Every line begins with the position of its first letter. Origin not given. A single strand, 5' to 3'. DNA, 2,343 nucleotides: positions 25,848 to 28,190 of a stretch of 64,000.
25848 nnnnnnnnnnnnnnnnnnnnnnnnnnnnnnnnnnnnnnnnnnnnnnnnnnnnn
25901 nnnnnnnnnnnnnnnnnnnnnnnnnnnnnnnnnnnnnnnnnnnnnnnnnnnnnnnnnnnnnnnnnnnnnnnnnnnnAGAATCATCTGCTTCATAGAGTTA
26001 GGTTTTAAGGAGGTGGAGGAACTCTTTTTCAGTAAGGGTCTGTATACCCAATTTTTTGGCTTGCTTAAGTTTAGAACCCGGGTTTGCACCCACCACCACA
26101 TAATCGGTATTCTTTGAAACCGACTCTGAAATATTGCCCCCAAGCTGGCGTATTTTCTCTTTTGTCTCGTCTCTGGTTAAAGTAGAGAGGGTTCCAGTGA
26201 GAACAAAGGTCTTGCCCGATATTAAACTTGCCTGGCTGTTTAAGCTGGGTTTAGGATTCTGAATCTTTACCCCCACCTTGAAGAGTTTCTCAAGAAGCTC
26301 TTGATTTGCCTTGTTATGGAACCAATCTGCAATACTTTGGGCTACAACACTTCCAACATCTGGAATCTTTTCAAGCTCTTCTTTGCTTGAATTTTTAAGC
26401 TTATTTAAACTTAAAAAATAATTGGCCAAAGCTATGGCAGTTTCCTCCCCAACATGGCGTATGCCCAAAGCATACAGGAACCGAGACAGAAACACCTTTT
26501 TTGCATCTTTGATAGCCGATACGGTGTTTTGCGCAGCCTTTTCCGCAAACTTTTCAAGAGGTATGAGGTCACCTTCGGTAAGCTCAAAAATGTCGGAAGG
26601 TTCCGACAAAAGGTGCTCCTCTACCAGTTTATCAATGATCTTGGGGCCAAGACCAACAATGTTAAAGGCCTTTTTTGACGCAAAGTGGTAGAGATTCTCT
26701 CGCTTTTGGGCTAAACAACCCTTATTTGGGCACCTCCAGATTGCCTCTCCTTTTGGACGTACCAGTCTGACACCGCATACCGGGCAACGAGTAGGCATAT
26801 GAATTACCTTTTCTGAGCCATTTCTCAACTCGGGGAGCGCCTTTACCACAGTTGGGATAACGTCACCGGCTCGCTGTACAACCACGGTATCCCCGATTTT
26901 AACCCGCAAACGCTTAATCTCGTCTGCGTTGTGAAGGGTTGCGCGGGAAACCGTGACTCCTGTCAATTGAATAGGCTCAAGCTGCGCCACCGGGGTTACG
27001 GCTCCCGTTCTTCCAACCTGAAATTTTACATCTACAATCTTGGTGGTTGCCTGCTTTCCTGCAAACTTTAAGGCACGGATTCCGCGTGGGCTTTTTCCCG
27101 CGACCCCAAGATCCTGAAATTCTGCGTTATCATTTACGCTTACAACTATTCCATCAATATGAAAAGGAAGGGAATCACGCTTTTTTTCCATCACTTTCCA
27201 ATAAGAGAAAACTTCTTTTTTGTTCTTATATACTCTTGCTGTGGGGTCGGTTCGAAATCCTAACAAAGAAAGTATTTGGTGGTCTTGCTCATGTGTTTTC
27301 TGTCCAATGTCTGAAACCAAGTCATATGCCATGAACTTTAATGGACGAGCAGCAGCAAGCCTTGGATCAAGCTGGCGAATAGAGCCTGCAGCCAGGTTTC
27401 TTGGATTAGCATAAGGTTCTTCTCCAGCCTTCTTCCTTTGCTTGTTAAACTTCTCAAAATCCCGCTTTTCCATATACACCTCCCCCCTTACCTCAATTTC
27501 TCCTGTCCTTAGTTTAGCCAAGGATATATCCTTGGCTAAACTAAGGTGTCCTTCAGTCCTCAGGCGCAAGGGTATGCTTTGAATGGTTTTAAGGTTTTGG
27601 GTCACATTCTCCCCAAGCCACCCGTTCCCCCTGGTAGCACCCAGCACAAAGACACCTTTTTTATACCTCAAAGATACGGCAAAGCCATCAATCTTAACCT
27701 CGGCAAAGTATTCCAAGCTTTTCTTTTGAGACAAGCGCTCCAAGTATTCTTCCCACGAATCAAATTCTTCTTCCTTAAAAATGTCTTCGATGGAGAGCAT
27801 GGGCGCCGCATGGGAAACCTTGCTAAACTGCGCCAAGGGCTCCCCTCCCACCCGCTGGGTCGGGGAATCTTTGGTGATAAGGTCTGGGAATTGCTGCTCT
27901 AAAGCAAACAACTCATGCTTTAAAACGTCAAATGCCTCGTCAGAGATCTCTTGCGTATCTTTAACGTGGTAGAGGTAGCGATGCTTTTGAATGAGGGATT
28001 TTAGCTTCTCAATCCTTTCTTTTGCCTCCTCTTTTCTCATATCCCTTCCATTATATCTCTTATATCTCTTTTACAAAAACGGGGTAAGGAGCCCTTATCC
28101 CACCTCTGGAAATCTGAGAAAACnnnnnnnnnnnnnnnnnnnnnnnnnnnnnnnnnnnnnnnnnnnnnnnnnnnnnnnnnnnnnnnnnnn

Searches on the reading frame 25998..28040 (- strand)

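Call 14: search_protein_families(library=pfam, proteins=[window:25998-28040:-], max_evalue=0.01)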
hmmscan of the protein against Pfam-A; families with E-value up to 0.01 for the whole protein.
window:25998-28040:- (680 aa): 10 families
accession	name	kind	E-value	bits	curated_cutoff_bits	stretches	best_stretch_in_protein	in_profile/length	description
PF01653.23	DNA_ligase_aden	-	1.2e-75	254.7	27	1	70-327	2-251/253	NAD-dependent DNA ligase adenylation domain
PF03120.22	DNA_ligase_OB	-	5.1e-34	116.4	32.9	1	332-409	1-78/79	NAD-dependent DNA ligase OB-fold domain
PF12826.13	HHH_2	-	8e-24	84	27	1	520-583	1-64/64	Helix-hairpin-helix motif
PF00533.33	BRCT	-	2.4e-15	57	21.3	1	606-677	5-77/78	BRCA1 C Terminus (BRCT) domain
PF14520.12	HHH_5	-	1.1e-09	39.1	27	1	521-570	1-51/57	Helix-hairpin-helix domain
PF03119.21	DNA_ligase_ZBD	-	2.1e-09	37.5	25.8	1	418-442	1-25/27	NAD-dependent DNA ligase C4 zinc finger domain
PF22745.1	Nlig-Ia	-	1.1e-08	36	27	1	6-56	2-52/92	DNA ligase-like, N-terminal NAD+-binding domain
PF00633.29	HHH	-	9.5e-06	25.7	24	1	544-572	1-29/30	Helix-hairpin-helix motif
PF12738.14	PTCB-BRCT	-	3.7e-05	24.1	22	1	622-669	12-59/63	twin BRCT domain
PF00113.28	Enolase_C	-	0.0047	16.7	21.5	1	36-106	102-176/296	Enolase, C-terminal TIM barrel domain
